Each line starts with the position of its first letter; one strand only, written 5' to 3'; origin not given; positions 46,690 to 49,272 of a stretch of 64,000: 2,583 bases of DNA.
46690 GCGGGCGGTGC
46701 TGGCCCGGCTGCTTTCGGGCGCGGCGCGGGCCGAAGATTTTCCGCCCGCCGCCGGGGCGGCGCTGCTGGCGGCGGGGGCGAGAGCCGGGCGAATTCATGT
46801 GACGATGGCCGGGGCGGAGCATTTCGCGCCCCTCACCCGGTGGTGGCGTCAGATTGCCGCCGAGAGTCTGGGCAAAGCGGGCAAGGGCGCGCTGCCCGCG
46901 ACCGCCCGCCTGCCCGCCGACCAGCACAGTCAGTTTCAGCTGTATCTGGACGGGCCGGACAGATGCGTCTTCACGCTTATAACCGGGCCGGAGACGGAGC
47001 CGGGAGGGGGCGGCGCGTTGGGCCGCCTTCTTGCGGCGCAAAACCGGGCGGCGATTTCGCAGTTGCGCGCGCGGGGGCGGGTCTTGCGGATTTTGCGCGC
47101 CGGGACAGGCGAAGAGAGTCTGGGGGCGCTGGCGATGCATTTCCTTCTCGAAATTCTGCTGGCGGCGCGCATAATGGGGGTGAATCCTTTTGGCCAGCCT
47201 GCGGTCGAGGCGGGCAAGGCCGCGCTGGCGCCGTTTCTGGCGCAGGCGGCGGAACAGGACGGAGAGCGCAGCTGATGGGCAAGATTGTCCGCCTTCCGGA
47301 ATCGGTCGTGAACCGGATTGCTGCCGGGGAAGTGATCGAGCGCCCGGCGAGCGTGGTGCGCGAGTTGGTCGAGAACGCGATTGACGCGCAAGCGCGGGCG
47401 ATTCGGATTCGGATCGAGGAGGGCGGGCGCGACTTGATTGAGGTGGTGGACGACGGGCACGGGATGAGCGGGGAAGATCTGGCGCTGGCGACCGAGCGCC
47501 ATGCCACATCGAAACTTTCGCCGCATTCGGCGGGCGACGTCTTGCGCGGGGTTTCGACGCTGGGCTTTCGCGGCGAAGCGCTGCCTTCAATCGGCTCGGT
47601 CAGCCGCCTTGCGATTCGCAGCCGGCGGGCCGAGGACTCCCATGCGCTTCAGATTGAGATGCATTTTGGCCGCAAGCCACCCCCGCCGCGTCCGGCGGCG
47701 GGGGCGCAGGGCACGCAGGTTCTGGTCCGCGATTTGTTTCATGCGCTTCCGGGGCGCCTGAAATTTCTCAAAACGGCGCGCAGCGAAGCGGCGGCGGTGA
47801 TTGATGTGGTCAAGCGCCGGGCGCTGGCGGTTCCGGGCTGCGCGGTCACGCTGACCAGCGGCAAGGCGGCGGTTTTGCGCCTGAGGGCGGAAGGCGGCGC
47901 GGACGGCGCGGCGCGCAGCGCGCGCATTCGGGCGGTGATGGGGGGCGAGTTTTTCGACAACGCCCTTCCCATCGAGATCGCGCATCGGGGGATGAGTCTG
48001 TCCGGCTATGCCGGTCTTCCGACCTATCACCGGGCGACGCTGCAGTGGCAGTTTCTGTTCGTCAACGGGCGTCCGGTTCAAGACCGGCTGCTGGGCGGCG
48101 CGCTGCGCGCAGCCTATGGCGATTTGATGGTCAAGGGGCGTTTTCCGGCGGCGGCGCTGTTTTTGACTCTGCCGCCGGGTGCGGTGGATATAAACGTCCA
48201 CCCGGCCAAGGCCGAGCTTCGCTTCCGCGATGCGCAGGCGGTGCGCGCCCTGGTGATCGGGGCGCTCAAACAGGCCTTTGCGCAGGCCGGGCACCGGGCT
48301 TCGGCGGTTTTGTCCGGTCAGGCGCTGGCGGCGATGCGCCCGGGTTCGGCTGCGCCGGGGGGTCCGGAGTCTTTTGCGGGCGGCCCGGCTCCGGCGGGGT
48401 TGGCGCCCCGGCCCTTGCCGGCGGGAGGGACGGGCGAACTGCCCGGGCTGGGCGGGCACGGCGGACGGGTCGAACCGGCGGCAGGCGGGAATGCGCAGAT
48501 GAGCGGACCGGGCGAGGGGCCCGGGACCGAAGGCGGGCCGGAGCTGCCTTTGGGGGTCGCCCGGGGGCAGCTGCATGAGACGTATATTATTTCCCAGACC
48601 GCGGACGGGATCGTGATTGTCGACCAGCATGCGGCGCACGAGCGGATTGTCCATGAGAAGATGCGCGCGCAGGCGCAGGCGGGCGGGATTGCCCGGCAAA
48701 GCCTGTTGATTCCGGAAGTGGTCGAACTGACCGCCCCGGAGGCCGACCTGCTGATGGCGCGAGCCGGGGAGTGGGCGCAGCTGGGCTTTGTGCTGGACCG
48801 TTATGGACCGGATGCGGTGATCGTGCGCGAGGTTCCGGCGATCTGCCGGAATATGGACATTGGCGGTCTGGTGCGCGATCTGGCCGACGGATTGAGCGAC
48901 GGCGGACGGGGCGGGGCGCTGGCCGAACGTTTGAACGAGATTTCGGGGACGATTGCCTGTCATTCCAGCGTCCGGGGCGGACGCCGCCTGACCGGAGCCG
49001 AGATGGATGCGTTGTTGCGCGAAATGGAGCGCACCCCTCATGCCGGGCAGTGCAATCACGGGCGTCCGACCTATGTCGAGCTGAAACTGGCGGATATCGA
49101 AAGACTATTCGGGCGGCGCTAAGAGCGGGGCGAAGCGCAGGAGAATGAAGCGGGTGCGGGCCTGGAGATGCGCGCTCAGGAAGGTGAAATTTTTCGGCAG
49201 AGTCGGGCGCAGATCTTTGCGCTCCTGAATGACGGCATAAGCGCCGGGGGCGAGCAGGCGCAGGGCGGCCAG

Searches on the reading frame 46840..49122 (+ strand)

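Call 72: search_protein_families(library=pfam, proteins=[window:46840-49122:+], max_evalue=0.00001)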
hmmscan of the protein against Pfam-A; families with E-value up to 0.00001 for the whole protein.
window:46840-49122:+ (760 aa): 4 families
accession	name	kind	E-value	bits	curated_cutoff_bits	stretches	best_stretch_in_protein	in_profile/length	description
PF08676.16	MutL_C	-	4.4e-44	150.1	25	1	576-717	2-142/142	MutL C terminal dimerisation domain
PF01119.25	DNA_mis_repair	-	3e-34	117.6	26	1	363-480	1-118/119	DNA mismatch repair protein, C-terminal domain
PF13589.12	HATPase_c_3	-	1.1e-10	42.1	25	1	170-276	4-107/137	Histidine kinase-, DNA gyrase B-, and HSP90-like ATPase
PF02518.31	HATPase_c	-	3.1e-08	34.5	26.4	1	167-223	4-63/111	Histidine kinase-, DNA gyrase B-, and HSP90-like ATPase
